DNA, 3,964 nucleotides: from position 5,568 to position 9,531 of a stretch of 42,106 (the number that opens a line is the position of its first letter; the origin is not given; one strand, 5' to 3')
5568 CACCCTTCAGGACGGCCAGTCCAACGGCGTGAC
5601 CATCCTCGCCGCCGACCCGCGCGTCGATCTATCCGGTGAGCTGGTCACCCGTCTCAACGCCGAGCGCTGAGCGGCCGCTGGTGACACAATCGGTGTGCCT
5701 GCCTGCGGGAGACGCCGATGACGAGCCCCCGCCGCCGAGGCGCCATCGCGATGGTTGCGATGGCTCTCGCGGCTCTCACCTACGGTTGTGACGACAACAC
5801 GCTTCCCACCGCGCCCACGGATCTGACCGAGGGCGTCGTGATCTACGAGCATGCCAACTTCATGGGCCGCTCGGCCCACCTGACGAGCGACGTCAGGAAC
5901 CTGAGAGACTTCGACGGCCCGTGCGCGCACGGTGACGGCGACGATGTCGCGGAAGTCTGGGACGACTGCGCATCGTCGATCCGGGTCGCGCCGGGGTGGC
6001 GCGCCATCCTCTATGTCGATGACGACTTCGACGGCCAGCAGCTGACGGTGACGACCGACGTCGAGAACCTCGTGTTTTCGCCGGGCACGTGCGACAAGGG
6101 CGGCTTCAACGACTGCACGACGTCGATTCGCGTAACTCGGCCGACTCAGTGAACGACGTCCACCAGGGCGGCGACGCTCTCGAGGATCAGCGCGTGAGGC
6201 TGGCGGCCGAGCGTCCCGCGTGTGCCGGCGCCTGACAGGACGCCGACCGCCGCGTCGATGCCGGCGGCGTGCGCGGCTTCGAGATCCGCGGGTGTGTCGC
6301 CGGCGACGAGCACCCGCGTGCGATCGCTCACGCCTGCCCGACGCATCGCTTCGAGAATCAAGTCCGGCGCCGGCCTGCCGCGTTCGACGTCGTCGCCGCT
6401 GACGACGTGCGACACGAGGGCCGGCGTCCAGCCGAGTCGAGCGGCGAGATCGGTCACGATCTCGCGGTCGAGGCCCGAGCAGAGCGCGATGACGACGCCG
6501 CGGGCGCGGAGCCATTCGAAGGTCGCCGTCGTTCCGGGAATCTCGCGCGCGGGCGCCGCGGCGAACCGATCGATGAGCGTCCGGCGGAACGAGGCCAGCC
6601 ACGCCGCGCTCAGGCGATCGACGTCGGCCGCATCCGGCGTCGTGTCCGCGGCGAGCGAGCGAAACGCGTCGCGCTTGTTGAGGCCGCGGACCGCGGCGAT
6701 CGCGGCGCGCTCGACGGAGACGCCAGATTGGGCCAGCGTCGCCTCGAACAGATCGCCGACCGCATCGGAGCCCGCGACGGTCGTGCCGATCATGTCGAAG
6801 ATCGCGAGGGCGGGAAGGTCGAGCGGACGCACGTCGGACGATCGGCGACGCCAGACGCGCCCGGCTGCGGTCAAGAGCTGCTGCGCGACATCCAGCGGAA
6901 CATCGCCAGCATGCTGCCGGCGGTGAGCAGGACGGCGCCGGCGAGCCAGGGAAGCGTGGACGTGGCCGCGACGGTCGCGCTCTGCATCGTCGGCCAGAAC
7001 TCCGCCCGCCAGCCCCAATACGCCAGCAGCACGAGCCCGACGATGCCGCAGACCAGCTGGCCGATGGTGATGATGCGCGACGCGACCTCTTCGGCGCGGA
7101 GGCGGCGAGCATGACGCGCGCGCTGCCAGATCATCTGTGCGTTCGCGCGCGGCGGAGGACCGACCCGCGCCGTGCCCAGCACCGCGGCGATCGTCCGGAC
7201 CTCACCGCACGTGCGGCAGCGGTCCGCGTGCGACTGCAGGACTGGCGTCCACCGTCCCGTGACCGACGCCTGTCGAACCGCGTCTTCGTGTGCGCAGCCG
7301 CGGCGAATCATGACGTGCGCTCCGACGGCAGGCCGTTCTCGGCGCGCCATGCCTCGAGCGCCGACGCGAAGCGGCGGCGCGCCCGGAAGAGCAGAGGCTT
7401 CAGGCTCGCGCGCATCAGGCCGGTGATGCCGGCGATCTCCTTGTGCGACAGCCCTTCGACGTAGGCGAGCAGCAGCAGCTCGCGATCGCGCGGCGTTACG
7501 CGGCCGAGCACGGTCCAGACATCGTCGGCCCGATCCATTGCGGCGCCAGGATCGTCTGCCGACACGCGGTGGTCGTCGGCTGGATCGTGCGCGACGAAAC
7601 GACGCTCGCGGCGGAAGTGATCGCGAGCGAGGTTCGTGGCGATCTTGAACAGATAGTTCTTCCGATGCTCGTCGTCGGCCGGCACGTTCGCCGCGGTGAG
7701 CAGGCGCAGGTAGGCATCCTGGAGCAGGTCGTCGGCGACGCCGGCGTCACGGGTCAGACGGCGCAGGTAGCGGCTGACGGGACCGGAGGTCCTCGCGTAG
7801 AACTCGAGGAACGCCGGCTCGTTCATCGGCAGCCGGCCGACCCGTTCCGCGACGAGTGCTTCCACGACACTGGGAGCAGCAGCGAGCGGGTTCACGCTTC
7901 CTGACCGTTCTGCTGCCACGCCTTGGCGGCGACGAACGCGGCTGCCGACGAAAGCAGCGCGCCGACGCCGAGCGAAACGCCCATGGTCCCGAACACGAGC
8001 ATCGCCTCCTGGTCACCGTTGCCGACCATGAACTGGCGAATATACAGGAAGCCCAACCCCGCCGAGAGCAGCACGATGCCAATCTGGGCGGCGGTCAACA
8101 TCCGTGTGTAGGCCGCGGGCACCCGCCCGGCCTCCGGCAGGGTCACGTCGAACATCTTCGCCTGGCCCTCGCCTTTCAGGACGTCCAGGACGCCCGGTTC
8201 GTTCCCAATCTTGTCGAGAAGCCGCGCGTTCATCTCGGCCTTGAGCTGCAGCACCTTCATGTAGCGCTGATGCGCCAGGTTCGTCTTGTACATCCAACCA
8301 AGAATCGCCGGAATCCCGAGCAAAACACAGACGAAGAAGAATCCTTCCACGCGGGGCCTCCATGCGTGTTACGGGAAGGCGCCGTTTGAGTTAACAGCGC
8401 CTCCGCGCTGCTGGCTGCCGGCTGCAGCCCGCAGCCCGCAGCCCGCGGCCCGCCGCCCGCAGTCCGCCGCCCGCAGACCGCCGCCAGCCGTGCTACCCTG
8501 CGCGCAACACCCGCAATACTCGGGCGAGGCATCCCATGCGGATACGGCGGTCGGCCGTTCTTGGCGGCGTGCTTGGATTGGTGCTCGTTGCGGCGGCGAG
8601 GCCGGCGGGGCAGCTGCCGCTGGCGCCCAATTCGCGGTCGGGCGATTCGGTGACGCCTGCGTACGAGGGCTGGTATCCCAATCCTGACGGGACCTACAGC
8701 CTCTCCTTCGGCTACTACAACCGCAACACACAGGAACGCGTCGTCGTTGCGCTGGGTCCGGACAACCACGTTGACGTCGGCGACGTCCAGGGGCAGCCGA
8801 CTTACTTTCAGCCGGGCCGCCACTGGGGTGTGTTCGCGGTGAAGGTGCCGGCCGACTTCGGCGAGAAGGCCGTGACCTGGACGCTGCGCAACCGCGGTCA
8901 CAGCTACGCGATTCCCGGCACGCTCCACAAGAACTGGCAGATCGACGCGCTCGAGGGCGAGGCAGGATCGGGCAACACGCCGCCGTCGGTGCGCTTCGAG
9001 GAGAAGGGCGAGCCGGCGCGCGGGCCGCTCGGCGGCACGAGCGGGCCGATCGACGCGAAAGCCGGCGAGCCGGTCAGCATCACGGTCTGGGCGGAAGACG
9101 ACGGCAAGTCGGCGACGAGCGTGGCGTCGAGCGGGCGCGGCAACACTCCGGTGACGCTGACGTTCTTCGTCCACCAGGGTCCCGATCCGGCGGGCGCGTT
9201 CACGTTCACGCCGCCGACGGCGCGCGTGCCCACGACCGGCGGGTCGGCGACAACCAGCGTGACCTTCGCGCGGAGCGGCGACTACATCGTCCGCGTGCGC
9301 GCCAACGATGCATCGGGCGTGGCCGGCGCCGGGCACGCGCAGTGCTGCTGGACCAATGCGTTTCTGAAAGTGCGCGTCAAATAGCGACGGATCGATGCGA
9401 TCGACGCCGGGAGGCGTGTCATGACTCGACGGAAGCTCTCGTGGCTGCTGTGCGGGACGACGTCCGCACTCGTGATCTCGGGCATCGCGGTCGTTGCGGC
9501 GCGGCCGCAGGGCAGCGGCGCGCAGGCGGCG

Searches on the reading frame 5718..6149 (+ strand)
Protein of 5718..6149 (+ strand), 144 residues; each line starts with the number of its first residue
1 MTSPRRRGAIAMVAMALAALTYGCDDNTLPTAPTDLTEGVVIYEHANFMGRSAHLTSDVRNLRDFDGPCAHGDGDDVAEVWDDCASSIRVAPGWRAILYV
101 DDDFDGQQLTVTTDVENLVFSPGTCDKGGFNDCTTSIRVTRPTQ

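Call 16: search_protein_families(library=pfam, proteins=[window:5718-6149:+], max_evalue=0.01)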
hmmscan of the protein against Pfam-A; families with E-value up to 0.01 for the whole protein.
window:5718-6149:+ (144 aa): 2 families
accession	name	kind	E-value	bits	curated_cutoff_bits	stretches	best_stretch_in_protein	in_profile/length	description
PF00030.24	Crystall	-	2.2e-07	31.4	25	1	40-65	2-27/82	Beta/Gamma crystallin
PF03995.18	Inhibitor_I36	-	0.0001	22.6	21.1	1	42-107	15-65/69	Peptidase inhibitor family I36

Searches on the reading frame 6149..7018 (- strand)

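Call 16: search_protein_families(library=pfam, proteins=[window:6149-7018:-], max_evalue=0.01)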
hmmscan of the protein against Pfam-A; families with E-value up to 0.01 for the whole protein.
window:6149-7018:- (290 aa): 4 families
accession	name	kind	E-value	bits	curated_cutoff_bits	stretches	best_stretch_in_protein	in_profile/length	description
PF00702.32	Hydrolase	-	5e-24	86.2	26.4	1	71-253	3-191/191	haloacid dehalogenase-like hydrolase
PF13419.12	HAD_2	-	3e-21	76.8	23.8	1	73-257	2-176/178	Haloacid dehalogenase-like hydrolase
PF13242.12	Hydrolase_like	-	1e-07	32.2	22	1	213-284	2-74/75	HAD-hyrolase-like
PF12710.13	HAD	-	8e-07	30.1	27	1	73-249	2-188/189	haloacid dehalogenase-like hydrolase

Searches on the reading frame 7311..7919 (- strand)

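Call 16: search_protein_families(library=pfam, proteins=[window:7311-7919:-], max_evalue=0.01)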
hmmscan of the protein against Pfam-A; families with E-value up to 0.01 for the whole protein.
window:7311-7919:- (203 aa): 5 families
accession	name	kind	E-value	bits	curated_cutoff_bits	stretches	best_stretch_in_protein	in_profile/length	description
PF04542.20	Sigma70_r2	-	7.1e-12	45.4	24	1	41-107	2-70/71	Sigma-70 region 2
PF08281.18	Sigma70_r4_2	-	2.3e-11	43.6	25.7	1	133-183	3-53/54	Sigma-70, region 4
PF04545.22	Sigma70_r4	-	1e-05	25.4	24.1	1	138-183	2-47/50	Sigma-70, region 4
PF22233.2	PhyR_sigma-like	-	0.00012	22.2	27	1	138-181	1-44/50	Response regulator PhyR, sigma-like domain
PF07638.17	Sigma70_ECF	-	0.0056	17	21.1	0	65-187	52-182/185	ECF sigma factor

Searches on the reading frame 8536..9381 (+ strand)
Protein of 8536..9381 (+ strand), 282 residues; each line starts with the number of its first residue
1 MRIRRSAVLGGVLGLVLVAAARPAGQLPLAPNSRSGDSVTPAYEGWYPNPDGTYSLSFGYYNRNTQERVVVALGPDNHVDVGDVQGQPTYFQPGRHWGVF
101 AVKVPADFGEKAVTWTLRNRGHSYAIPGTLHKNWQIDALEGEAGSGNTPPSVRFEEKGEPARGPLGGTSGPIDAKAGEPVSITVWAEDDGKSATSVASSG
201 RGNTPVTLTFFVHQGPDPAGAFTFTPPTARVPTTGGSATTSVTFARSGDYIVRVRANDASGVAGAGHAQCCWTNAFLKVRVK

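Call 16: search_protein_families(library=pfam, proteins=[window:8536-9381:+], max_evalue=0.01)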
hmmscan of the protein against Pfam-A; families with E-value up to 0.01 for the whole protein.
window:8536-9381:+ (282 aa): 1 family
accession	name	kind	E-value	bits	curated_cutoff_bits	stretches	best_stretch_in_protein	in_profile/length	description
PF00801.26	PKD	-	0.001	19.5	23.5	1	199-263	10-72/80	PKD domain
